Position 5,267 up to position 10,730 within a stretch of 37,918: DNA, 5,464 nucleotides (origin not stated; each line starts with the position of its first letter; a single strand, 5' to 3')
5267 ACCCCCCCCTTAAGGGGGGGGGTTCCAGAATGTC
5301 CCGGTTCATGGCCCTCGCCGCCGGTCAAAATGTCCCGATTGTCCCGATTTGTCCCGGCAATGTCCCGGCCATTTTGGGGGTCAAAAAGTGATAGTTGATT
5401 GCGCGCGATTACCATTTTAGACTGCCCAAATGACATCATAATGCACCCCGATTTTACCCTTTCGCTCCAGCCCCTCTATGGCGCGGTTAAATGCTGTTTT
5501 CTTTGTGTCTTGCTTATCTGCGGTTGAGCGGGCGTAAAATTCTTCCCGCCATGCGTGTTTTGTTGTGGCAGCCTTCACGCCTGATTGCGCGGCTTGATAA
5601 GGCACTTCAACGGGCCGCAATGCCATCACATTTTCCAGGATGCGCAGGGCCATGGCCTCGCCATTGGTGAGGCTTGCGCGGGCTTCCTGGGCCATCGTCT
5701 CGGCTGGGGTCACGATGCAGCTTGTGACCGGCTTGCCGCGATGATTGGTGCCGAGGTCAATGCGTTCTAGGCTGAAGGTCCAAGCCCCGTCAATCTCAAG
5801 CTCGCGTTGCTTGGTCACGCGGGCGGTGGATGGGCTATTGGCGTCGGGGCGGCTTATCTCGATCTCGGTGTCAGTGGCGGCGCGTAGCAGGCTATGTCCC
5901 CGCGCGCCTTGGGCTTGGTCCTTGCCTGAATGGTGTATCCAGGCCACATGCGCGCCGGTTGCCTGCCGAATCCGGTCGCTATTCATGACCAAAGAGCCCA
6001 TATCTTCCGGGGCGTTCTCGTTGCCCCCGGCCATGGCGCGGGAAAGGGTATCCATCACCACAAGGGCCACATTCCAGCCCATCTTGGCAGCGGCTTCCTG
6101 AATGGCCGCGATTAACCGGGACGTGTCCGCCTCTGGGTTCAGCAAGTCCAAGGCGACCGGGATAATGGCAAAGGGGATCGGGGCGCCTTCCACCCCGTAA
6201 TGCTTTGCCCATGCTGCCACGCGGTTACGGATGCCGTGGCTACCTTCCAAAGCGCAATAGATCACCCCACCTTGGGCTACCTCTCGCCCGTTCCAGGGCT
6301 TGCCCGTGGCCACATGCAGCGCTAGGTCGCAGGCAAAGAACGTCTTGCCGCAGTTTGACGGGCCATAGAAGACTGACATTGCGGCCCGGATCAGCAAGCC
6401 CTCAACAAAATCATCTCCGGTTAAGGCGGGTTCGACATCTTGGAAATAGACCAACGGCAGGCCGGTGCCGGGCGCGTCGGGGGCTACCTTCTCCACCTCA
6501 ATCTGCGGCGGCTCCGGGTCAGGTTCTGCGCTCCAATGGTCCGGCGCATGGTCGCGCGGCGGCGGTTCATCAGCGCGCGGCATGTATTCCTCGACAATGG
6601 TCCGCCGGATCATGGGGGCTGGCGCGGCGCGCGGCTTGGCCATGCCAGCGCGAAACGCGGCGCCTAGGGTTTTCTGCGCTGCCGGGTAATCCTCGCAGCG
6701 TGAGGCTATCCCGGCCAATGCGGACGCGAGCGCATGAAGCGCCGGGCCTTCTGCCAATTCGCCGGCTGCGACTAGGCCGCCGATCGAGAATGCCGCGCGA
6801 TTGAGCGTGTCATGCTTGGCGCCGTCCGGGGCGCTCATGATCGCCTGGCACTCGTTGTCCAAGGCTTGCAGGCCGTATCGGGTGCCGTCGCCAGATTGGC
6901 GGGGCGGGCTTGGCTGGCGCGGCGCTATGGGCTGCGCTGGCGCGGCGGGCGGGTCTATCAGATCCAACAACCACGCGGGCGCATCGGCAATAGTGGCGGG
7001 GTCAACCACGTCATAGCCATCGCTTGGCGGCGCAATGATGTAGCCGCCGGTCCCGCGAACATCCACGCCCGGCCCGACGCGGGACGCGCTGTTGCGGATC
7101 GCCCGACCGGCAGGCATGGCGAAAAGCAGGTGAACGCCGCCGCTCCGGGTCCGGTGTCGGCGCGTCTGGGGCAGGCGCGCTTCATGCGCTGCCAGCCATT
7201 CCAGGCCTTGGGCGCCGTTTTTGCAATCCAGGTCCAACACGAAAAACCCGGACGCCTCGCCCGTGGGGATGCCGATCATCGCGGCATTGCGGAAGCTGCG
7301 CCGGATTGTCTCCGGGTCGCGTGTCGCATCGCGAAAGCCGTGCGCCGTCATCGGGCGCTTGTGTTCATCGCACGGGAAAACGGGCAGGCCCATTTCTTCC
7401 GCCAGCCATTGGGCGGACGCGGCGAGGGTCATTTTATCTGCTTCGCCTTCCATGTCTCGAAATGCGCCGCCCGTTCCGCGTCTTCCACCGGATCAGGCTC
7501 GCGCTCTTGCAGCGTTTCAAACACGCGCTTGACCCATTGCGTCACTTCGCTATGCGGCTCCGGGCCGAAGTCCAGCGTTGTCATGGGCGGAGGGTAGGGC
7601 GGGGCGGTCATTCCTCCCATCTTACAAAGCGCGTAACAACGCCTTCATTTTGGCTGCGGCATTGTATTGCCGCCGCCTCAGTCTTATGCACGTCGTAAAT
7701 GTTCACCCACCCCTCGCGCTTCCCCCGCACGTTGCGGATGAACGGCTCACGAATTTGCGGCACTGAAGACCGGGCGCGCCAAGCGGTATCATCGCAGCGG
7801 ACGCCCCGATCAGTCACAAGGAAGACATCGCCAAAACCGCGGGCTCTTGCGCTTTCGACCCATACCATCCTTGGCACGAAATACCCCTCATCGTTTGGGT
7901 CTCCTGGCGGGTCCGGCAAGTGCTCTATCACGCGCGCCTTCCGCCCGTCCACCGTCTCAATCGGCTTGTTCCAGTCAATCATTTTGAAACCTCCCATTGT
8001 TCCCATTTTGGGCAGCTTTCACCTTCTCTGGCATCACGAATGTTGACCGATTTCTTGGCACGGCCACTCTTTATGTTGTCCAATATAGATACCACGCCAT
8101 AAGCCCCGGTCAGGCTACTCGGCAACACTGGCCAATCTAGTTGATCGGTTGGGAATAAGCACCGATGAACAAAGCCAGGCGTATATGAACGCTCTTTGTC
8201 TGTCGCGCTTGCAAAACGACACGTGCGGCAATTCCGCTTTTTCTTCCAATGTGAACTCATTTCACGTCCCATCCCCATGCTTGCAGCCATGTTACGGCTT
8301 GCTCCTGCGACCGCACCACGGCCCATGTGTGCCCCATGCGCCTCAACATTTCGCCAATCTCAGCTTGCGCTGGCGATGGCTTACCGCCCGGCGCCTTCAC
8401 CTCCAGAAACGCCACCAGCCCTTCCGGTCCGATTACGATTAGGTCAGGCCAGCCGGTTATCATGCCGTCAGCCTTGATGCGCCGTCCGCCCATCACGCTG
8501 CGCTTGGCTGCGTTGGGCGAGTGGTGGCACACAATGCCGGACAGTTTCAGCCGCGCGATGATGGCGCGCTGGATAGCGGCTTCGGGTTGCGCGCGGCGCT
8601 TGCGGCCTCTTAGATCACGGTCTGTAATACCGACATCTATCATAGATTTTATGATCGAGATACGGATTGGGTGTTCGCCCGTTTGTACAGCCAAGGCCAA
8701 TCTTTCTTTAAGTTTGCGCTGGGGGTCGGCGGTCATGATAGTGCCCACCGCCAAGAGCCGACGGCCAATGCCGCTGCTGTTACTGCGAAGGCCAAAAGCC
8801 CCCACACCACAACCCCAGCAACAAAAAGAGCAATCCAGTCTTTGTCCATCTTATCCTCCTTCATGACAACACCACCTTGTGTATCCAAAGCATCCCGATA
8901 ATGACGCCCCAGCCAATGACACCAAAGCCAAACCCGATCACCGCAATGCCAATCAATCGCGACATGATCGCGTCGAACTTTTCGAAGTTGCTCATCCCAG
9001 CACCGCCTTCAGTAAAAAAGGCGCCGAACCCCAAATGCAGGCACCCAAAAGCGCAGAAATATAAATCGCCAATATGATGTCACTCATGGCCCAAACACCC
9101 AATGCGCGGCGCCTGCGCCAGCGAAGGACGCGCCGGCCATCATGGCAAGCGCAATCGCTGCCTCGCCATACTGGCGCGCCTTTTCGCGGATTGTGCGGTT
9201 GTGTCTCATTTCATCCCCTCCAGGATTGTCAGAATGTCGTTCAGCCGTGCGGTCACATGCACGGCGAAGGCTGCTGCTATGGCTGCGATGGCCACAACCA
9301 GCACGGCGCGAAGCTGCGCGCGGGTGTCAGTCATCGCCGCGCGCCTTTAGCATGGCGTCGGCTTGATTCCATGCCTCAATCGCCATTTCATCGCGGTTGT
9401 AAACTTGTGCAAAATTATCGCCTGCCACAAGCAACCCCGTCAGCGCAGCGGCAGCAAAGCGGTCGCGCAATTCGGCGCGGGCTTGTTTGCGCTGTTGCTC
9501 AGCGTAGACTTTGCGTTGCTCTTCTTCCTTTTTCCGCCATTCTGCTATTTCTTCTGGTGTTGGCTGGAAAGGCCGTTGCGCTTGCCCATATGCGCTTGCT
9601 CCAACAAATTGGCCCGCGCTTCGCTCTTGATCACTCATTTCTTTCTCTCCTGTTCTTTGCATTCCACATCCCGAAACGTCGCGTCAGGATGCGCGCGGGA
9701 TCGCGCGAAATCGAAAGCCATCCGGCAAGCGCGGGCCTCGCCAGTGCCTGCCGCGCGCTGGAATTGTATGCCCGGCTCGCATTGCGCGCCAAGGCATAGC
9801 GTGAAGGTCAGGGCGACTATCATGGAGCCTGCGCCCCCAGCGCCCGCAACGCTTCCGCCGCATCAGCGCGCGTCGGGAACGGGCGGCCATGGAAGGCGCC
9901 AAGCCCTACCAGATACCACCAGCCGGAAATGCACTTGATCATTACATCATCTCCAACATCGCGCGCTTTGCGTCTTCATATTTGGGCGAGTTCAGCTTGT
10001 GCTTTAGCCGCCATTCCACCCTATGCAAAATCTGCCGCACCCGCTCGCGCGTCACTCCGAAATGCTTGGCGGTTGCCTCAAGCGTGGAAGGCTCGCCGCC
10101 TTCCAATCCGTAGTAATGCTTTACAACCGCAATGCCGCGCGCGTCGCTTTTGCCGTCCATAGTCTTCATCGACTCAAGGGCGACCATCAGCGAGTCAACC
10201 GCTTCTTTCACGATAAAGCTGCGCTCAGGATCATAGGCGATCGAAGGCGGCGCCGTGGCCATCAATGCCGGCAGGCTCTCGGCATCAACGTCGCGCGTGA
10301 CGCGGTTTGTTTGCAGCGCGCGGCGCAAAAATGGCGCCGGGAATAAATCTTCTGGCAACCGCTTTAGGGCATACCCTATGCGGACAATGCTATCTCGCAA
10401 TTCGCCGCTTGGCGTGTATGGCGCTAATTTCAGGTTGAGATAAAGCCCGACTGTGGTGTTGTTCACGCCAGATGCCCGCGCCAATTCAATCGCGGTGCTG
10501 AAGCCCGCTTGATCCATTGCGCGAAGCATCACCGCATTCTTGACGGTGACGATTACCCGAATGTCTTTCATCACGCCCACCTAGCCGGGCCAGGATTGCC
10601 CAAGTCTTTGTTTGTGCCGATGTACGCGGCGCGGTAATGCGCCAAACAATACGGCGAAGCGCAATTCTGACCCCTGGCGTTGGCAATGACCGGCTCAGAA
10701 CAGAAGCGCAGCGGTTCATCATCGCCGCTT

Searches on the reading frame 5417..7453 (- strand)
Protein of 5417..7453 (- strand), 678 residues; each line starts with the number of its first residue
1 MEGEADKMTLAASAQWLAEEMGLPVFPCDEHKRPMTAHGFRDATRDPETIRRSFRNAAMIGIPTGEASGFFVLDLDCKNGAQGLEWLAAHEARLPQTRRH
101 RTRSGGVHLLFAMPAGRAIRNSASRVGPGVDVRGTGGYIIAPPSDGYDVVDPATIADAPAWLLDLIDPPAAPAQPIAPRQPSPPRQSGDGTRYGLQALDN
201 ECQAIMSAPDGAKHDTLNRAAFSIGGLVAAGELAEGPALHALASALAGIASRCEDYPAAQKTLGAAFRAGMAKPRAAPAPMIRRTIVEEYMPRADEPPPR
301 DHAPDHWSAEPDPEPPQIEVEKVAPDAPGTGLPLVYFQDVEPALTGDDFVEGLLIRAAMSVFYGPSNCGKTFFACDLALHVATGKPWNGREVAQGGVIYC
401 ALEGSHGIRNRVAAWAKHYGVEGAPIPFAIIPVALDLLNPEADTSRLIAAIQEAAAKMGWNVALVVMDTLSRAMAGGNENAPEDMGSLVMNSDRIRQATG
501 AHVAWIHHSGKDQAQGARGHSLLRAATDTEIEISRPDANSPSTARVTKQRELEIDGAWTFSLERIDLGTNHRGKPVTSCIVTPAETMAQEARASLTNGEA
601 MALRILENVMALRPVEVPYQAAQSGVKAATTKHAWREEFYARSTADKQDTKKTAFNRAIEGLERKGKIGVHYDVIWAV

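Call 16: search_protein_families(library=phrogs, proteins=[window:5417-7453:-], max_evalue=0.00001)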
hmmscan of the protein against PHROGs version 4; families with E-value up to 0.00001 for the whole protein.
window:5417-7453:- (678 aa): 14 families
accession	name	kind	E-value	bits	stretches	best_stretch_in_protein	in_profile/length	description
phrog_906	-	DNA, RNA and nucleotide metabolism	8.8e-62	211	2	306-666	477-836/872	DNA polymerase/primase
phrog_2850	-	unknown function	1.7e-55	189.8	1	350-671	151-458/465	-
phrog_5852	-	DNA, RNA and nucleotide metabolism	3e-27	96.5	1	6-145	61-219/242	DNA polymerase/primase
phrog_3228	-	DNA, RNA and nucleotide metabolism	1.4e-20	74.2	1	346-579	363-602/766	replicative helicase-primase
phrog_1156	-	DNA, RNA and nucleotide metabolism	7.4e-17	62.1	1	6-144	9-154/855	DNA primase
phrog_695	-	DNA, RNA and nucleotide metabolism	1.8e-14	54.4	1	18-223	15-225/704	DNA polymerase/primase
phrog_6012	-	DNA, RNA and nucleotide metabolism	2.3e-14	54.5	1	210-533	9-324/447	DNA helicase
phrog_5177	-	DNA, RNA and nucleotide metabolism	1.2e-13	50.9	1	9-147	19-161/876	DNA polymerase/primase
phrog_239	-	DNA, RNA and nucleotide metabolism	5e-13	49.9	1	355-668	356-678/801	DNA primase/helicase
phrog_2597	-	DNA, RNA and nucleotide metabolism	1.8e-12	47.7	1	347-515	357-520/747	DNA primase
phrog_3123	-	unknown function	4.7e-12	46.3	1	349-518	333-515/583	-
phrog_3022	-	DNA, RNA and nucleotide metabolism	6e-12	45.8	1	39-170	56-187/788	DNA primase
phrog_6357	-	unknown function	3.7e-06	27.4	0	350-551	24-208/321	-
phrog_1284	-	unknown function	4.2e-06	27.3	1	349-500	27-169/306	-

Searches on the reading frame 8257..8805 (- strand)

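Call 16: search_protein_families(library=phrogs, proteins=[window:8257-8805:-], max_evalue=0.00001)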
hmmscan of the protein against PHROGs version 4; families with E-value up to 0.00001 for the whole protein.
window:8257-8805:- (182 aa): 3 families
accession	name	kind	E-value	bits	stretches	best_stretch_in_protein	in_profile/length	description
phrog_824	-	unknown function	3.2e-24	87.3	1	53-177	49-174/265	-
phrog_93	-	DNA, RNA and nucleotide metabolism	4.1e-22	79.6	1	62-177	341-441/613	endonuclease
phrog_5702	-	DNA, RNA and nucleotide metabolism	1.6e-10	41.8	1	114-172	2-61/70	Holliday junction resolvase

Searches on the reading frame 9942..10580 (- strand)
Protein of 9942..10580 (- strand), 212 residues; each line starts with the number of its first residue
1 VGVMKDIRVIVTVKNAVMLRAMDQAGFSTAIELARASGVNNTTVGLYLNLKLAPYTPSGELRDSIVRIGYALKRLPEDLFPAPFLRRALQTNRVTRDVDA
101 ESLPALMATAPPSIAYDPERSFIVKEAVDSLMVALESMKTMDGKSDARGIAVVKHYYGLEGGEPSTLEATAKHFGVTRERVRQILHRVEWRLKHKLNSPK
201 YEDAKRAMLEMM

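Call 16: search_protein_families(library=phrogs, proteins=[window:9942-10580:-], max_evalue=0.00001)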
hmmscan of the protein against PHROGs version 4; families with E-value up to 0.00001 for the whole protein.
window:9942-10580:- (212 aa): 1 family
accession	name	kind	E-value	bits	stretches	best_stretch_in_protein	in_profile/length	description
phrog_351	-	transcription regulation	2.6e-07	30.6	1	151-202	682-732/928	RNA polymerase sigma factor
